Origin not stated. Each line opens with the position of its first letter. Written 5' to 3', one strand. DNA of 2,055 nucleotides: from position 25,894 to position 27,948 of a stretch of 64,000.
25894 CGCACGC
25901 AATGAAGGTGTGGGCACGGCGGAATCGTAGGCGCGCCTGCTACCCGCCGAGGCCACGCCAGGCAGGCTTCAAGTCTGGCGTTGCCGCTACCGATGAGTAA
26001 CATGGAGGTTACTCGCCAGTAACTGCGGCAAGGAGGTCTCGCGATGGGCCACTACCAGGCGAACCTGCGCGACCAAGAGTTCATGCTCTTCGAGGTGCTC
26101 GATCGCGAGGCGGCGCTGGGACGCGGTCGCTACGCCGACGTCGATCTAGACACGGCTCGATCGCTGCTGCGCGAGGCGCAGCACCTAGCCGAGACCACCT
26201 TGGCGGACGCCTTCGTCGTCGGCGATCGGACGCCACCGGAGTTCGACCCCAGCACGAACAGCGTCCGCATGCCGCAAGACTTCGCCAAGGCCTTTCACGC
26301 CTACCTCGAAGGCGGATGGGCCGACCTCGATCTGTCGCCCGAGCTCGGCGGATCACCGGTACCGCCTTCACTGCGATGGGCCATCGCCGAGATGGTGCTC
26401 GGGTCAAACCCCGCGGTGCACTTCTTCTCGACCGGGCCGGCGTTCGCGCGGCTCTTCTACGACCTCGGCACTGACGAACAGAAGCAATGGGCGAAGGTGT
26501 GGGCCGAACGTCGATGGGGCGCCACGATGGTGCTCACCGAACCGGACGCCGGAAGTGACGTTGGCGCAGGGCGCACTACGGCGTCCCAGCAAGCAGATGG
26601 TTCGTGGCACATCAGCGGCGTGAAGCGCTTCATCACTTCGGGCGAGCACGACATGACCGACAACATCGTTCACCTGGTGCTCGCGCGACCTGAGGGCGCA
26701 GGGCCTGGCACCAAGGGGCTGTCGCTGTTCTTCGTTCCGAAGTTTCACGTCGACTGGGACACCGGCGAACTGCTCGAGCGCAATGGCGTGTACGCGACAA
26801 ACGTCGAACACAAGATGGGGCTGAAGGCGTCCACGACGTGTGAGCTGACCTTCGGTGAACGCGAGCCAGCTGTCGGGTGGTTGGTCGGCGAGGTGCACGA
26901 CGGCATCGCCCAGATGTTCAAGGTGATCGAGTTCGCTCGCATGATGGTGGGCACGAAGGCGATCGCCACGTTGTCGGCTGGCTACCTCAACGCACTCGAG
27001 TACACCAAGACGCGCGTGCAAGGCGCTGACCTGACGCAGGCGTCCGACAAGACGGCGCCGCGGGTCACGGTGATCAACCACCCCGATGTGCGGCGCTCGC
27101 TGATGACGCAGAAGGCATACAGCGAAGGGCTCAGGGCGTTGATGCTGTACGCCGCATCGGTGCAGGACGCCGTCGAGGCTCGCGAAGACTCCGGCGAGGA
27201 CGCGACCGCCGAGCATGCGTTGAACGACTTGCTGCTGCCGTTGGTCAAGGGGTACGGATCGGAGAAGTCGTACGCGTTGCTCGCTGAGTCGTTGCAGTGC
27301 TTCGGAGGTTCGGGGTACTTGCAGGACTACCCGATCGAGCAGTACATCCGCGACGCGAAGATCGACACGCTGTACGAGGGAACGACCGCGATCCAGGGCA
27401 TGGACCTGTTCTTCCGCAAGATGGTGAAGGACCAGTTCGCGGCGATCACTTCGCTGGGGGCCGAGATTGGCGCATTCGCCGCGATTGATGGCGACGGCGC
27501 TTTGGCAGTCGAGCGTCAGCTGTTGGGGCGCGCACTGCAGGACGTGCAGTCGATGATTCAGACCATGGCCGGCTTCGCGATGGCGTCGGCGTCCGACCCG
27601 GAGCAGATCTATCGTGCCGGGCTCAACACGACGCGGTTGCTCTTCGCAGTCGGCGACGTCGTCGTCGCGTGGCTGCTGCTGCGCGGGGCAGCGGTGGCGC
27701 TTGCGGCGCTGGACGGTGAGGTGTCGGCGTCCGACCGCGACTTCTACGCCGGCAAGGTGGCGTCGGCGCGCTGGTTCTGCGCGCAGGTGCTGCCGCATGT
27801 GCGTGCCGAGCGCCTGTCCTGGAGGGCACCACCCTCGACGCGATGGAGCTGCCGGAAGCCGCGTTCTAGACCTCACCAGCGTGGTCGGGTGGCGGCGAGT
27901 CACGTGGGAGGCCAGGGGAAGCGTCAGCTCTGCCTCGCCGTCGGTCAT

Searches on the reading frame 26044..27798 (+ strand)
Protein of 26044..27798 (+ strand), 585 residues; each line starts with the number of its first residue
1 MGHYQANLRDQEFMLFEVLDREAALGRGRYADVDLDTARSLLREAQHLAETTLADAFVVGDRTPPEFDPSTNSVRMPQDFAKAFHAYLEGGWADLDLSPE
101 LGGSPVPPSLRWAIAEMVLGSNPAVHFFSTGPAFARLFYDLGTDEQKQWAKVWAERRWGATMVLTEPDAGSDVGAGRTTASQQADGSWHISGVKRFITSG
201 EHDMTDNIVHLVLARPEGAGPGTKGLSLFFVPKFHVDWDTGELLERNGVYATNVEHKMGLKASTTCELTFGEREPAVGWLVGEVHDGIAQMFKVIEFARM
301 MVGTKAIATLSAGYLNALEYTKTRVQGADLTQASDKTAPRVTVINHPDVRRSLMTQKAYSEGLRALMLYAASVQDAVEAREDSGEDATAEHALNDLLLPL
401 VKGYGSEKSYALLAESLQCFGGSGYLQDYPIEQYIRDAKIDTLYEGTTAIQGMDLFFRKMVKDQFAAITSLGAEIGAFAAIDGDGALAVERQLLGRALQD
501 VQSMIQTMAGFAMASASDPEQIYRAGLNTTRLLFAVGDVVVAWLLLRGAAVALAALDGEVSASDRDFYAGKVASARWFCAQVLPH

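Call 7: find_related_loci(query=window:26044-27798:+, collection=genome_contigs, flank=10000)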
Query window:26044-27798:+ (585 aa) in genome_contigs; peptide patterns used: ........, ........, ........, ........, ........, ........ (x = any residue, [..] = any of these).
600 stretches matched a pattern (row limit reached: there are more); 587 encode a relative of the query (tblastn E <= 1e-3); the best 80 are kept; 80 distinct loci.
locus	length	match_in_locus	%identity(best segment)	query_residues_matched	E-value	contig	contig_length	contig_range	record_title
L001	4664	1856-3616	86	1-585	0e+0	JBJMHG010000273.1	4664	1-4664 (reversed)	MAG: Actinomycetes bacterium isolate 12C16O_0h_50_unf_bin_17 k141_3991899, whole genome shotgun sequence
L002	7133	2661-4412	85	1-585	0e+0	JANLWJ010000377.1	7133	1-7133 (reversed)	MAG: Actinomycetes bacterium isolate OTE_20_metabat_391 OTE_20_k141_461067, whole genome shotgun sequence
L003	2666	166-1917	84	1-585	0e+0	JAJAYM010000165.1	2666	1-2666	MAG: Actinomycetes bacterium isolate CAN_BIN10 c_000000086335, whole genome shotgun sequence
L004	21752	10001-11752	84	1-585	0e+0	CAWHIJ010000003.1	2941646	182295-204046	MAG: uncultured Actinomycetota bacterium isolate MFD02979.bin.1.39 genome assembly, contig: contig_33790, whole genome s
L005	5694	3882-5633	79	1-584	0e+0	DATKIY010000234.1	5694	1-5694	MAG TPA_asm: Actinomycetes bacterium isolate SMAG_U14616 k141_3537554, whole genome shotgun sequence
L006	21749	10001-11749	84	1-585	0e+0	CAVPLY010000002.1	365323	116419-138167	MAG: uncultured Actinomycetota bacterium isolate MFD09779.bin.3.245 genome assembly, contig: contig_14279, whole genome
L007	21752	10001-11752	84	1-585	0e+0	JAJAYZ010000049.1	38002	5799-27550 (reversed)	MAG: Actinomycetes bacterium isolate CAN_BIN24 c_000000106035, whole genome shotgun sequence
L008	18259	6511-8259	83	1-585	0e+0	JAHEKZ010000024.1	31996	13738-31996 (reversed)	MAG: Actinomycetes bacterium isolate Ww60 NODE_2277_length_31996_cov_16.576125, whole genome shotgun sequence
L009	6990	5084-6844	69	1-585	0e+0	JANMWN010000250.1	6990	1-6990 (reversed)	MAG: Sporichthyaceae bacterium isolate OTE_88_metabat_272 OTE_88_k141_90535, whole genome shotgun sequence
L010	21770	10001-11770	69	1-584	0e+0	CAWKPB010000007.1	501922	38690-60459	MAG: uncultured Actinomycetota bacterium isolate MFD09779.bin.1.202 genome assembly, contig: contig_61632, whole genome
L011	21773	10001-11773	69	1-585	0e+0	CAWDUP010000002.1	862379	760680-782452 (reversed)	MAG: uncultured Actinomycetota bacterium isolate MFD05442.bin.1.346 genome assembly, contig: contig_20211, whole genome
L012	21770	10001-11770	68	1-584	0e+0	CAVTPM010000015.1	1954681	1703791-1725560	MAG: uncultured Actinomycetota bacterium isolate MFD00905.bin.2.215 genome assembly, contig: contig_793, whole genome sh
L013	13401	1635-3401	68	1-584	0e+0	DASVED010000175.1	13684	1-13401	MAG TPA_asm: Actinomycetes bacterium isolate SMAG_U2051 k141_63006, whole genome shotgun sequence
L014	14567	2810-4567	68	1-584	0e+0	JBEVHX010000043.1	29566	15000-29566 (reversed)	MAG: Candidatus Nanopelagicales bacterium isolate T2R6BO.45.metabat2 T2R6BO.45.metabat2_k133_9936194, whole genome shotg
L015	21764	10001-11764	66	1-584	0e+0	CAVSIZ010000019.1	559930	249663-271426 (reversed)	MAG: uncultured Actinomycetota bacterium isolate MFD02360.bin.1.34 genome assembly, contig: contig_674, whole genome sho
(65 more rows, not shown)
